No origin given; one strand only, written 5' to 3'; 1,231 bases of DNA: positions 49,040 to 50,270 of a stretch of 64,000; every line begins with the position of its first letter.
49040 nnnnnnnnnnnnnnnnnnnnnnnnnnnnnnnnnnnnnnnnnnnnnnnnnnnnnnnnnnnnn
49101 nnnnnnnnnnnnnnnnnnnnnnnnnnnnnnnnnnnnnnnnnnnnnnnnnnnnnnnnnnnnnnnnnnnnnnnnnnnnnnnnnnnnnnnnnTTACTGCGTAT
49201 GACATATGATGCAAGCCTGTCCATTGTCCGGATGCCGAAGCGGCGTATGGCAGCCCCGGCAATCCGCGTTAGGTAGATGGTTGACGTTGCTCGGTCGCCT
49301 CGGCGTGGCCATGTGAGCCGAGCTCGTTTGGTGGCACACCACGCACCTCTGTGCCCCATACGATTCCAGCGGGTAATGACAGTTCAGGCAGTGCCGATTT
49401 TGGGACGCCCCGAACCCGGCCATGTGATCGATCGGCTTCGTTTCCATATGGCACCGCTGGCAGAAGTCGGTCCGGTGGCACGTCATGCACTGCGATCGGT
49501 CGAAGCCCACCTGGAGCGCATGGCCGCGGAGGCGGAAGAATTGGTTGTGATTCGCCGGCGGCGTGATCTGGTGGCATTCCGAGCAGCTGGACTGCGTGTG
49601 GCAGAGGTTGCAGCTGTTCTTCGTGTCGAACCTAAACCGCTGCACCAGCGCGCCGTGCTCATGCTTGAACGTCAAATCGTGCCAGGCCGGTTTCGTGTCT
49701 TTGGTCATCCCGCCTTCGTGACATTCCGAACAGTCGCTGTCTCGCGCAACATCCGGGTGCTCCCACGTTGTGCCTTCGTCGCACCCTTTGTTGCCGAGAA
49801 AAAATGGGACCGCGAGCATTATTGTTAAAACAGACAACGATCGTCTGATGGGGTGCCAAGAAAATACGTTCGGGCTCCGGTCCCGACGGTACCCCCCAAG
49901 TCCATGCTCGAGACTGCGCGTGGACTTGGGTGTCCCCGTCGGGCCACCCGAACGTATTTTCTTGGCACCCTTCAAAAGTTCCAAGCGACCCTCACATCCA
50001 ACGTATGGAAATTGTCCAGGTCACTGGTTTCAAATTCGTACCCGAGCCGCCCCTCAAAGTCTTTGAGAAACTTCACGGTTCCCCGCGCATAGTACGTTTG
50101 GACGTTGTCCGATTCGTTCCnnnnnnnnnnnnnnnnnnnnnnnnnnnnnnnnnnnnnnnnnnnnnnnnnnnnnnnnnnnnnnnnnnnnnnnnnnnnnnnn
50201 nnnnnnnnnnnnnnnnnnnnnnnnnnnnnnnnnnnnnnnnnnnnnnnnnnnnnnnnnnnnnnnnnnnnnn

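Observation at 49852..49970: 119-bp near-perfect palindrome between porin and periplasmic cytochrome genes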

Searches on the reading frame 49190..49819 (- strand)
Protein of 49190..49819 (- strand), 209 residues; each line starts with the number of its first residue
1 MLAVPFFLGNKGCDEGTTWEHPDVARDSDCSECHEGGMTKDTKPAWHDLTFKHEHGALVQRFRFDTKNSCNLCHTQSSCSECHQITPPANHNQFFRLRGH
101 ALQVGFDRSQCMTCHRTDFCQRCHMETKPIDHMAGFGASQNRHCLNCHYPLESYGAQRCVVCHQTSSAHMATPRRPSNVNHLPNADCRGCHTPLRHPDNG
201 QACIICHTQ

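Call 17: search_protein_families(library=pfam, proteins=[window:49190-49819:-], max_evalue=0.01)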
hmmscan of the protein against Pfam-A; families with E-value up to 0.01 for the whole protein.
window:49190-49819:- (209 aa): 2 families
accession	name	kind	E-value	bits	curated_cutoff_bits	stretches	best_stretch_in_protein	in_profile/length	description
PF14537.11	Cytochrom_c3_2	-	8.1e-06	26.7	25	1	141-208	6-79/79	Cytochrome c3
PF14522.11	Cytochrome_C7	-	9.1e-06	25.9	24.8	0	156-208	13-67/67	Cytochrome c7 and related cytochrome c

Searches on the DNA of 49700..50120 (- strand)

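Call 38: search_rna_families(source=window, start=49700, end=50120, threshold=evalue, max_evalue=10)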
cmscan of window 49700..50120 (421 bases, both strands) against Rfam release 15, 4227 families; matches with E-value up to 10: 3.
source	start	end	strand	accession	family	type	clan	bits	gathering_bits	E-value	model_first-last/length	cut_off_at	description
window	49851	49970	-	RF02963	DUF3800-IV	Gene; sRNA;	-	24.1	60.7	0.11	1-91/91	no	DUF3800-IV RNA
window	49895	49931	+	RF03438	mir-1956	Gene; miRNA;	-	15.8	95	4.2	1-65/65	no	mir-1956 microRNA precursor family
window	49869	49952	-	RF02238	asX4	Gene; sRNA;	-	7.9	100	7.3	50-136/309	no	Xanthomonas sRNA asX4/Xoo4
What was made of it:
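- On Curated cis-regulatory RNA (Rfam): The best E-value-mode hit is DUF3800-IV at 24.1 bits against 60.7 (call 38).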

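Call 53: search_dna_similar(query=window:49841-49980:-, collection=plasmids, mode=distant, max_evalue=0.01, max_rows=10)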
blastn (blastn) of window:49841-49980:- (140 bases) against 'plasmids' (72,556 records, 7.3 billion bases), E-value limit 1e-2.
No match.

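Call 54: search_dna_similar(query=window:49841-49980:-, collection=phages, mode=distant, max_evalue=0.01, max_rows=10)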
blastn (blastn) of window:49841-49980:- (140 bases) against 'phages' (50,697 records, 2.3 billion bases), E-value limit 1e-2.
No match.

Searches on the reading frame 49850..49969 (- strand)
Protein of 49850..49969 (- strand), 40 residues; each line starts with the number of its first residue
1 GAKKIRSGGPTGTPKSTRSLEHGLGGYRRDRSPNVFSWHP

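Call 76: search_protein_representatives(protein=window:49850-49969:-)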
Query: 40 residues. Proteins with E-value up to 0.001 (for the whole library): 0; up to 1e-10: 0; up to 1e-30: 0. The best 0 are listed.
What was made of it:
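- On Rickettsia palindromic elements (RPE): An exhaustive phmmer search of the translated frame found 0 hits at E<=0.001 in 1.84 billion representatives (call 76).
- No relatives of the translated frame among 1.84 billion representatives (call 76).
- Tried and rejected: An exhaustive phmmer search of the translated frame found 0 hits (call 76).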
